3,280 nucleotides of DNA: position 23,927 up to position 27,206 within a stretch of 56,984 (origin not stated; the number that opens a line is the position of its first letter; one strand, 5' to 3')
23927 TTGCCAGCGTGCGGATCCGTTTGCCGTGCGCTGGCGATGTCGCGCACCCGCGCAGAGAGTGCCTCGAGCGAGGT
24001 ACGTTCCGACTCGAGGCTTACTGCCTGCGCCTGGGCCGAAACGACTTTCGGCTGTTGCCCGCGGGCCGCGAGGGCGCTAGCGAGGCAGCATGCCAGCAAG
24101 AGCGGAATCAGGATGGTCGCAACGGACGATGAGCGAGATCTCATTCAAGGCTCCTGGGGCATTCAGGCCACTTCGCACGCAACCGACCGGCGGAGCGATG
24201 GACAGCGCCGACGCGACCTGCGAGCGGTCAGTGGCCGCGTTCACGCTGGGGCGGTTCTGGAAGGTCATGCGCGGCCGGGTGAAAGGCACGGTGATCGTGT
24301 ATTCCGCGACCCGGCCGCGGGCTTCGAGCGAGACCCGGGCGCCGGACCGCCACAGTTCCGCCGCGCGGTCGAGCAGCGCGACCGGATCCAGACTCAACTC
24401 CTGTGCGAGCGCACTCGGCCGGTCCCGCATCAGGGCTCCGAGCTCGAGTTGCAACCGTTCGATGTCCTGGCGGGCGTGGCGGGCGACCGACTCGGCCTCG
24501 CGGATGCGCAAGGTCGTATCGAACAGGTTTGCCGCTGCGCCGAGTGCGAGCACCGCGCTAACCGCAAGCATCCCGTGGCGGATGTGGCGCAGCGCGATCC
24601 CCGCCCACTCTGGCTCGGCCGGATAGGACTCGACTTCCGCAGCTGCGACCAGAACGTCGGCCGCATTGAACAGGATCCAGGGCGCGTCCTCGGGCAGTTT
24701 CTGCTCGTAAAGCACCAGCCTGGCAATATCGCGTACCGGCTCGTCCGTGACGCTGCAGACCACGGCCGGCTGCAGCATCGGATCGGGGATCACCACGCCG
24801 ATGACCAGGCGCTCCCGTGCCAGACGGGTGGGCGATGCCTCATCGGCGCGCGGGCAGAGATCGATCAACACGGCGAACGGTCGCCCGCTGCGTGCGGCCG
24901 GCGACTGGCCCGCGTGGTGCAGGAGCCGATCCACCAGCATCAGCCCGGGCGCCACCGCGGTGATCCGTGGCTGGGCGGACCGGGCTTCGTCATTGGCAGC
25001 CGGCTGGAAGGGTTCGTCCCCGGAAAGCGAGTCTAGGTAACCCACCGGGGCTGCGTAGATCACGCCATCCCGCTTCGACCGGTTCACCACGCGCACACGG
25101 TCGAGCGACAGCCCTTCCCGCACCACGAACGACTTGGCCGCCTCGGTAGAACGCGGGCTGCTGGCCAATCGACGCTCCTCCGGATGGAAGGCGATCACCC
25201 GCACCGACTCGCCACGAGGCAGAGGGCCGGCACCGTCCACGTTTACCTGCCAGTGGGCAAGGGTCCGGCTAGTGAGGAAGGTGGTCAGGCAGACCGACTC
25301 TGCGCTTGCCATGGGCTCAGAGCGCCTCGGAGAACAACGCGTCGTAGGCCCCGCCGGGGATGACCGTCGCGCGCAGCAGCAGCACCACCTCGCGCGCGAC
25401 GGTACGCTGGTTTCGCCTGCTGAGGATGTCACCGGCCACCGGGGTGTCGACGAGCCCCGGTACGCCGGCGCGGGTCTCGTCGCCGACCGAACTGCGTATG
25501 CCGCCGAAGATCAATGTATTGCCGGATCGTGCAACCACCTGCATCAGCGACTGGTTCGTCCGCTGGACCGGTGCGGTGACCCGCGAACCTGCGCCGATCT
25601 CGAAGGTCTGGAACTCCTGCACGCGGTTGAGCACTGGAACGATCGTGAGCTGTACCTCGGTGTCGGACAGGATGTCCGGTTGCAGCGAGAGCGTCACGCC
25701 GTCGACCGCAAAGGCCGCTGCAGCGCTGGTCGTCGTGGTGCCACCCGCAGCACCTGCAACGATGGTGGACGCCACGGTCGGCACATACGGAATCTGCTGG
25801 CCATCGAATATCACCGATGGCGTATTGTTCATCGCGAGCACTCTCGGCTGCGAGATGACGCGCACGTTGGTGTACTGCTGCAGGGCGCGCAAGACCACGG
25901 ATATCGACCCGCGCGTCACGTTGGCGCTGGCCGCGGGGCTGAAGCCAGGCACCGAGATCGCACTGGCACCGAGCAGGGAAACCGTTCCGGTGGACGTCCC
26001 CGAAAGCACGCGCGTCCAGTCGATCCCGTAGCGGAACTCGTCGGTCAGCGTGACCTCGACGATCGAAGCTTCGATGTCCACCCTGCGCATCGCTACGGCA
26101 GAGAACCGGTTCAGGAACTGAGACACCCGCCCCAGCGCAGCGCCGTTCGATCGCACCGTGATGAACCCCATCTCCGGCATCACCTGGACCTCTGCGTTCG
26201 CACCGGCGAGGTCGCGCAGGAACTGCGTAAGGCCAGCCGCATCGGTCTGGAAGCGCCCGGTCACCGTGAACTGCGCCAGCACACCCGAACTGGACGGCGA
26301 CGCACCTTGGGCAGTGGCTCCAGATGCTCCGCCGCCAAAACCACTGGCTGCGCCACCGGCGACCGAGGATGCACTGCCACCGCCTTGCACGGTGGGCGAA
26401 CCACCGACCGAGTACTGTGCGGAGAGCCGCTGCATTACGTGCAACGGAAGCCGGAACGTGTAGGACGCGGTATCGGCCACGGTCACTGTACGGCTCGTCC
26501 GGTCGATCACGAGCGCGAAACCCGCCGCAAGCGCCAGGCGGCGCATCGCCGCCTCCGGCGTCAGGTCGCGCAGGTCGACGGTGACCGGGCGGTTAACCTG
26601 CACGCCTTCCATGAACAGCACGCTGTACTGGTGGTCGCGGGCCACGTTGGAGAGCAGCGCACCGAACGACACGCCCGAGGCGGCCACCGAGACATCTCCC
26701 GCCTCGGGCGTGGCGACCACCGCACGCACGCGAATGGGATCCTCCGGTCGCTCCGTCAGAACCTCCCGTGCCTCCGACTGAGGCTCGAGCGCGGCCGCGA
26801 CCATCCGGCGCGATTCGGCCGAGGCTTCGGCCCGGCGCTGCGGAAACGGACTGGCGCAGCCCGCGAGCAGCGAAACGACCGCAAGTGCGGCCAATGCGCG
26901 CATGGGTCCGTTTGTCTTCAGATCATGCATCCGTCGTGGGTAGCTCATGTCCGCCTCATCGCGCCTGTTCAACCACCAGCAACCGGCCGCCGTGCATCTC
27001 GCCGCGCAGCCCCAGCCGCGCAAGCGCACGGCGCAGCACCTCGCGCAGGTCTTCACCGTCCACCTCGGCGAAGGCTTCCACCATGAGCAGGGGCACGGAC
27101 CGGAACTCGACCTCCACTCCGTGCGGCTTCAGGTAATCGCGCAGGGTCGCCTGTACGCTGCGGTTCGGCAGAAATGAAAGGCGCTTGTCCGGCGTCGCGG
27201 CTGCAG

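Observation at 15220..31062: One operon fusing a VirB8-VirB9-VirB10 secretion core (plus VirB1-like SLT) to a complete type IV pilus/T2SS-like machine, with no T4SS ATPases, VirB6, coupling protein or relaxase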

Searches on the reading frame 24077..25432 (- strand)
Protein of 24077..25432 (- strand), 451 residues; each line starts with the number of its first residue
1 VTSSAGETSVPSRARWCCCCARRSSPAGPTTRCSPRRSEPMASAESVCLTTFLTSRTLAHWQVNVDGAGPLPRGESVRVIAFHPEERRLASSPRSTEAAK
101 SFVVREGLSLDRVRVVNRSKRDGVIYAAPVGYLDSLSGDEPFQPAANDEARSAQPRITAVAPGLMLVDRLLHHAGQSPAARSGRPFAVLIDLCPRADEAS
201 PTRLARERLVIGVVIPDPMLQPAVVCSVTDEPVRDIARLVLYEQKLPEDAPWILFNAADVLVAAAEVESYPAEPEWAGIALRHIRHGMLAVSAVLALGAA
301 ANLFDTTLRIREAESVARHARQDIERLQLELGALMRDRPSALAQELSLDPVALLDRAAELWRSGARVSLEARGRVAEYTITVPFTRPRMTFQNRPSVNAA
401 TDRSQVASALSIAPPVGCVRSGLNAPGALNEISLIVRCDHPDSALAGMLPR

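Call 4: search_protein_families(library=pfam, proteins=[window:24077-25432:-], max_evalue=0.01)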
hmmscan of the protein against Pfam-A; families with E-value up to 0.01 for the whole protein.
window:24077-25432:- (451 aa): 0 families

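Call 6: search_protein_families(library=ncbifam, proteins=[window:24077-25432:-], max_evalue=0.01)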
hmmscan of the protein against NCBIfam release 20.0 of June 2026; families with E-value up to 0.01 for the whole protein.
window:24077-25432:- (451 aa): 0 families

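Call 21: search_protein_families(library=pfam, proteins=[window:24077-25312:-], max_evalue=10)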
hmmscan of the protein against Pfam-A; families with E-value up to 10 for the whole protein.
window:24077-25312:- (411 aa): 0 families

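Call 54: search_solved_structures(query=A5, max_evalue=1)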
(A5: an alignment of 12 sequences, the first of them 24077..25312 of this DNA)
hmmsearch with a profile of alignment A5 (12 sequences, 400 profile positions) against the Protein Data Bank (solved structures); distinct sequences matched with E-value up to 1: 4.
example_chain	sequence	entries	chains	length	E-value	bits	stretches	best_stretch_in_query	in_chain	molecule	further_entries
1c7i_A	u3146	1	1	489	0.14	14.6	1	138-217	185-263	PROTEIN (PARA-NITROBENZYL ESTERASE)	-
1qe3_A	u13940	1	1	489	0.28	13.5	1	138-217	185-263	PARA-NITROBENZYL ESTERASE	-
1c7j_A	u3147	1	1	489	0.28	13.5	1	138-217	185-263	PROTEIN (PARA-NITROBENZYL ESTERASE)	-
4yxy_A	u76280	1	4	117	0.37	13.1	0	291-317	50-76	dTor_9x31L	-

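Call 75: find_homologous_proteins(query=window:24077-25312:-, max_evalue=0.001)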
Query window:24077-25312:- (411 aa): 18 proteins with E <= 0.001 among 8000 candidates.
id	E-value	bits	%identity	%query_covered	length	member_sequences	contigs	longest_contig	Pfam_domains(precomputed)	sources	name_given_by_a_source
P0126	1.4e-261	885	100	100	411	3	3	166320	-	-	-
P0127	2.1e-196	671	75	100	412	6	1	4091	-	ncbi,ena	-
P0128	1.3e-194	665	75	99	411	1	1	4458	-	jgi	jgi:hypothetical protein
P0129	3.2e-193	660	75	100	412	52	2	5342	-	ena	-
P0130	4.6e-193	660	75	100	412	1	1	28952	-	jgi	-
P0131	2.0e-192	658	74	99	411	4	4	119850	-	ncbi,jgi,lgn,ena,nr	ncbi:MAG: hypothetical protein ACK515_23620 [bacterium]|jgi:hypothetical protein|nr:hypothetical pro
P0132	1.6e-191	655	74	100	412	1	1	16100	-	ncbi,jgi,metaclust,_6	metaclust:\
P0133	1.7e-191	655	74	99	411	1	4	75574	-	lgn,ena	-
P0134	4.3e-191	653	74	99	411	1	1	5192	-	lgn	-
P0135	2.2e-189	648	73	100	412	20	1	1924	-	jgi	jgi:hypothetical protein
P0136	4.0e-189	647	72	100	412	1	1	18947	-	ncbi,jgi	jgi:hypothetical protein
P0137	9.6e-187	639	72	100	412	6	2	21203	-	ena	-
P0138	7.9e-186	636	71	100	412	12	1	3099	-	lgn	-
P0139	1.6e-155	536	63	99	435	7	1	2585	-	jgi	-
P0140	3.3e-154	532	64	99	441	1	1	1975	-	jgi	-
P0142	1.7e-148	513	62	99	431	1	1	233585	-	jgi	jgi:hypothetical protein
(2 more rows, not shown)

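Call 84: predict_structure(alignment_id=A7)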
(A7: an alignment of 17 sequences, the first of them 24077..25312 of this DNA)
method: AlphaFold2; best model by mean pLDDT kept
length: 411 residues; sequences in the alignment: 17
mean_pLDDT: 64.1   pTM: 0.51
mean pLDDT of the five models: 64.1, 63.9, 61.4, 59.4, 58.8
residues with pLDDT >= 90: 0; 70-90: 139; 50-70: 202; < 50: 70
segments of 3 or more residues with pLDDT < 50: 1-3, 99-112, 298-311, 313-315, 347-357, 403-411
pLDDT, mean of each block of 10 residues (from residue 1): 65 74 84 76 78 61 57 65 73 63 34 67 88 71 78 68 61 72 69 76 78 87 85 58 51 53 55 63 65 52 45 49 55 61 52 45 60 63 61 68 45 36
secondary structure, 60 per line:
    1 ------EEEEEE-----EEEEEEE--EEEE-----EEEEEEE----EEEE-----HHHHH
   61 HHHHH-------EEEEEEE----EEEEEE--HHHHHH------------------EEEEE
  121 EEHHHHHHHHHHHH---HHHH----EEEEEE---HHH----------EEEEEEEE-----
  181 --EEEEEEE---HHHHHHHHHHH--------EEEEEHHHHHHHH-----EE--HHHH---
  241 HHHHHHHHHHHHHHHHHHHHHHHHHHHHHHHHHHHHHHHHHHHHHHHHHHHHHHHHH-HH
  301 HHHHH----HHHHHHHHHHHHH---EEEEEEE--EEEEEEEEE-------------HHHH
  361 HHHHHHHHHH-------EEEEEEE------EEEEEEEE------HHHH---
elements in order: E7-12 E18-24 E27-30 E36-42 E47-50 H56-65 E73-79 E84-89 H92-97 E116-122 H123-134 H138-141 E146-151 E168-175 E183-189 H193-203 E212-216 H217-224 H234-237 H241-297 H299-305 H310-322 E326-332 E335-343 H357-370 E378-384 E391-398 H405-408

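Call 88: fold_search(model_id=the predicted structure, library=pdb)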
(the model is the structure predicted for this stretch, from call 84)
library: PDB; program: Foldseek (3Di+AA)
matches with E <= 10: 792; with E <= 0.001: 0
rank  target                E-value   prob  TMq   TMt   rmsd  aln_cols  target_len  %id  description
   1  3hrg                  1.7e-03  0.98  0.25  0.35   8.5       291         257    8  Crystal structure of Bacteroides thetaiotaomicron BT_3980, protein with actin-like ATPase fold and unknown function (NP_ (released 2009-06-23)
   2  8ove_AT               1.3e-02  0.75  0.09  0.23  10.4        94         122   14  CRYO-EM STRUCTURE OF TRYPANOSOMA BRUCEI PROCYCLIC FORM 80S RIBOSOME : TB11CS6H1 snoRNA mutant (released 2023-11-29)
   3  7olc_SY               1.7e-02  0.69  0.09  0.22  10.9        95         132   17  Thermophilic eukaryotic 80S ribosome at idle POST state (released 2022-01-26)
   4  5xxu_Y                1.8e-02  0.93  0.11  0.28   9.8        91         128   15  Small subunit of Toxoplasma gondii ribosome (released 2017-08-30)
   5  8isi_A                2.3e-02  0.12  0.12  0.06  26.7       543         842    9  Photochromobilin-free form of Arabidopsis thaliana phytochrome A - apo-AtphyA (released 2023-08-09)
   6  6zj3_SZ               2.5e-02  0.82  0.10  0.26   9.8        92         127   13  Cryo-EM structure of the highly atypical cytoplasmic ribosome of Euglena gracilis (released 2020-10-07)
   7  8a3w_SZ               3.0e-02  0.90  0.11  0.29   9.3        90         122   13  CRYO-EM STRUCTURE OF LEISHMANIA MAJOR 80S RIBOSOME : WILD TYPE (released 2023-12-20)
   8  8ova_AT               3.0e-02  0.82  0.11  0.26   9.3        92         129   13  CRYO-EM STRUCTURE OF TRYPANOSOMA BRUCEI PROCYCLIC FORM 80S RIBOSOME : PARENTAL STRAIN (released 2023-11-29)
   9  9h3g_Ka               3.0e-02  0.66  0.10  0.24  10.3        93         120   14  Structure of the Arabidopsis thaliana 80S ribosome in complex with P- and E-site tRNAs and mRNA (released 2026-02-04)
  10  6skf_Aw               3.3e-02  0.94  0.11  0.39   9.0        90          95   11  Cryo-EM Structure of T. kodakarensis 70S ribosome (released 2020-07-29)
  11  7qca_SY0              4.5e-02  0.72  0.11  0.25  10.3        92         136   11  Spraguea lophii ribosome (released 2022-11-30)
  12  1w97                  4.7e-02  0.63  0.26  0.40   7.4       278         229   11  cyto-EpsL: the cytoplasmic domain of EpsL, an inner membrane component of the type II secretion system of Vibrio cholera (released 2004-11-30)
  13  8r6f_Y                5.3e-02  0.54  0.09  0.23  10.5        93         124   15  CryoEM structure of wheat 40S ribosomal subunit, body domain (released 2023-12-27)
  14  8auv_H                5.3e-02  0.54  0.09  0.22  10.9        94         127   13  Cryo-EM structure of the plant 40S subunit (released 2023-06-07)
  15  5u5i_A                5.3e-02  0.04  0.08  0.10  19.9       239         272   14  The dimeric crystal structure of the selenomethionine derivative of HTPA Reductase from Sellaginella moellendorffii (released 2017-12-06)
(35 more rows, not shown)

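Call 92: find_encoding_contigs(protein=P0131, flank=10000, max_places=1)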
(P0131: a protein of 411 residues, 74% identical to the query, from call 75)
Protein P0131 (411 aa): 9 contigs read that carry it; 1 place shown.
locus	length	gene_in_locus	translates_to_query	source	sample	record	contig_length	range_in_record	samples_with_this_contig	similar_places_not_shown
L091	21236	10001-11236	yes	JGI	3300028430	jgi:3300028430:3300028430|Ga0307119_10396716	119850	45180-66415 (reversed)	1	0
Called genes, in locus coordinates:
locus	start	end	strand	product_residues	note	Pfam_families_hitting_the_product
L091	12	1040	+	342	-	PF03401:TctC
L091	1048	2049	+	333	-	PF03401:TctC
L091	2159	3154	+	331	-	PF03401:TctC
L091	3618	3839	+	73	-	-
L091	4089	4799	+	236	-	PF04335:VirB8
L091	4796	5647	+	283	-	PF03524:CagX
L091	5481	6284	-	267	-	-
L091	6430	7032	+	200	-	PF03743:TrbI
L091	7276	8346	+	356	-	-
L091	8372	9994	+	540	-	PF00263:Secretin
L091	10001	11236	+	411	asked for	-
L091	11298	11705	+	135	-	-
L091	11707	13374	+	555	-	PF05157:MshEN (weak), PF00437:T2SSE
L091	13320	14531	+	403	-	PF13356:Arm-DNA-bind_3, PF22022:Phage_int_M, PF00589:Phage_integrase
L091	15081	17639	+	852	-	PF08707:PriCT_2 (faint), PF13362:Toprim_3, PF13148:DUF3987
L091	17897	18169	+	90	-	-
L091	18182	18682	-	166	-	-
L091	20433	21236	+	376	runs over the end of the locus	-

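Call 93: find_encoding_contigs(protein=P0142, flank=10000, max_places=1)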
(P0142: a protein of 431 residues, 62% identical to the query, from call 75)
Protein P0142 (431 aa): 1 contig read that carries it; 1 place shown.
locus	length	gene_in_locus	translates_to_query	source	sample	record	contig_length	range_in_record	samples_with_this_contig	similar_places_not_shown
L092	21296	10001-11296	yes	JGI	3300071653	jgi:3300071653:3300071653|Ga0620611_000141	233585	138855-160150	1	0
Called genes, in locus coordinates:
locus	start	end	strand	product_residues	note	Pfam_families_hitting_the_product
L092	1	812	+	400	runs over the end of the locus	PF03401:TctC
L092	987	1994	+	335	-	PF03401:TctC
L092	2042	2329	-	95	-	PF13560:HTH_31 (weak), PF01381:HTH_3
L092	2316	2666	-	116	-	PF05973:Gp49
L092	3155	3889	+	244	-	PF04335:VirB8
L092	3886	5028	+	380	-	-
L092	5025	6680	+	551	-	PF03743:TrbI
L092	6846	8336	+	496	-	-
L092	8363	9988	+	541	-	PF00263:Secretin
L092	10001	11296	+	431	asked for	-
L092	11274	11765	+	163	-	-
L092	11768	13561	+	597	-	PF05157:MshEN (weak), PF00437:T2SSE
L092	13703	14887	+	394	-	PF00482:T2SSF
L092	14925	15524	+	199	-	-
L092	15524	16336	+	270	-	-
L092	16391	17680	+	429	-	PF00437:T2SSE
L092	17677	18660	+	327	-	-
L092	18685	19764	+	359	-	-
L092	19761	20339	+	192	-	PF01464:SLT, PF18896:SLT_3 (weak)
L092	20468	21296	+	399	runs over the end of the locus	PF13173:AAA_14, PF13635:DUF4143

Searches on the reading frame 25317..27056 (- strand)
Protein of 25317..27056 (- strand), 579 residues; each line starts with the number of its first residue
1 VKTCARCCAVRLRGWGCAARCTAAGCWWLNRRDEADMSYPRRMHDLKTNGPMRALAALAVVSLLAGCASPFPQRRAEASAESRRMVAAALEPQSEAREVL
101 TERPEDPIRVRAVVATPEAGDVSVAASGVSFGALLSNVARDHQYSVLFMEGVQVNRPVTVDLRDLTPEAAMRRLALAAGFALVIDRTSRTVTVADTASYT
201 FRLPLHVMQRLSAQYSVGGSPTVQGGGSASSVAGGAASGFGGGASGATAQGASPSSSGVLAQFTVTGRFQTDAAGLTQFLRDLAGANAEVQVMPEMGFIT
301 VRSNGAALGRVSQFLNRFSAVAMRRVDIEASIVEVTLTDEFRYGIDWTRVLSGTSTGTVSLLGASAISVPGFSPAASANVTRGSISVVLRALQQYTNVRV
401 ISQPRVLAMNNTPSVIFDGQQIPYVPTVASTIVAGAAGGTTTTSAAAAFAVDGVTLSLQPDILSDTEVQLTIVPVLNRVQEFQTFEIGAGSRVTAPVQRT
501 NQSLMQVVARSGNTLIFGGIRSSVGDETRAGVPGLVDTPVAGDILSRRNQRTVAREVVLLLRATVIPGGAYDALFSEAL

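Call 4: search_protein_families(library=pfam, proteins=[window:25317-27056:-], max_evalue=0.01)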
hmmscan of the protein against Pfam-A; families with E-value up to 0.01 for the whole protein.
window:25317-27056:- (579 aa): 2 families
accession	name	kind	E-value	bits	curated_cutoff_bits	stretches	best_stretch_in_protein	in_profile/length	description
PF00263.26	Secretin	-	8.5e-25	87.7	27.5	1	391-566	1-168/169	Bacterial type II and III secretion system protein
PF07660.19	STN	-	0.00025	21.2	28.4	1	144-184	1-42/52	Secretin and TonB N terminus short domain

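Call 6: search_protein_families(library=ncbifam, proteins=[window:25317-27056:-], max_evalue=0.01)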
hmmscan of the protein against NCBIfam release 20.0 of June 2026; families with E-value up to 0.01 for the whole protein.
window:25317-27056:- (579 aa): 9 families
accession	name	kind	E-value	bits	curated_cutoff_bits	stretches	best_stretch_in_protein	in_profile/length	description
TIGR02519.1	pilus_MshL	equivalog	6.3e-46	156.7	250.2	1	293-566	4-290/290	pilus (MSHA type) biogenesis protein MshL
TIGR02517.1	type_II_gspD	equivalog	5.4e-26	91.2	351.35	1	325-567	337-591/600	type II secretion system secretin GspD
TIGR02515.1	IV_pilus_PilQ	subfamily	9.2e-21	74.3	284.35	1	382-560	258-421/428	type IV pilus secretin PilQ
TIGR02520.1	pilus_B_mal_scr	equivalog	8.4e-19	67.5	287.65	1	230-542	176-493/513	PilN family type IVB pilus formation outer membrane protein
TIGR02516.1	type_III_yscC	equivalog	8.7e-17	60.8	238.45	1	288-566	199-461/463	type III secretion system outer membrane ring subunit SctC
NF007851.2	PRK10560.1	exception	1.3e-15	57.1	598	1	271-563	127-406/412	DNA uptake porin HofQ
NF010083.0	PRK13568.1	equivalog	3e-13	49.3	554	1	300-566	164-417/419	DNA uptake porin HofQ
NF011873.0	PRK15346.1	equivalog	4.2e-10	38.9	524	1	323-566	270-494/499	EscC/YscC/HrcC family type III secretion system outer membrane ring protein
NF042912.1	Amuc_1098_fam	equivalog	6e-05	21.3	750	0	491-566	721-796/805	Amuc_1098 family type IV pilus outer membrane protein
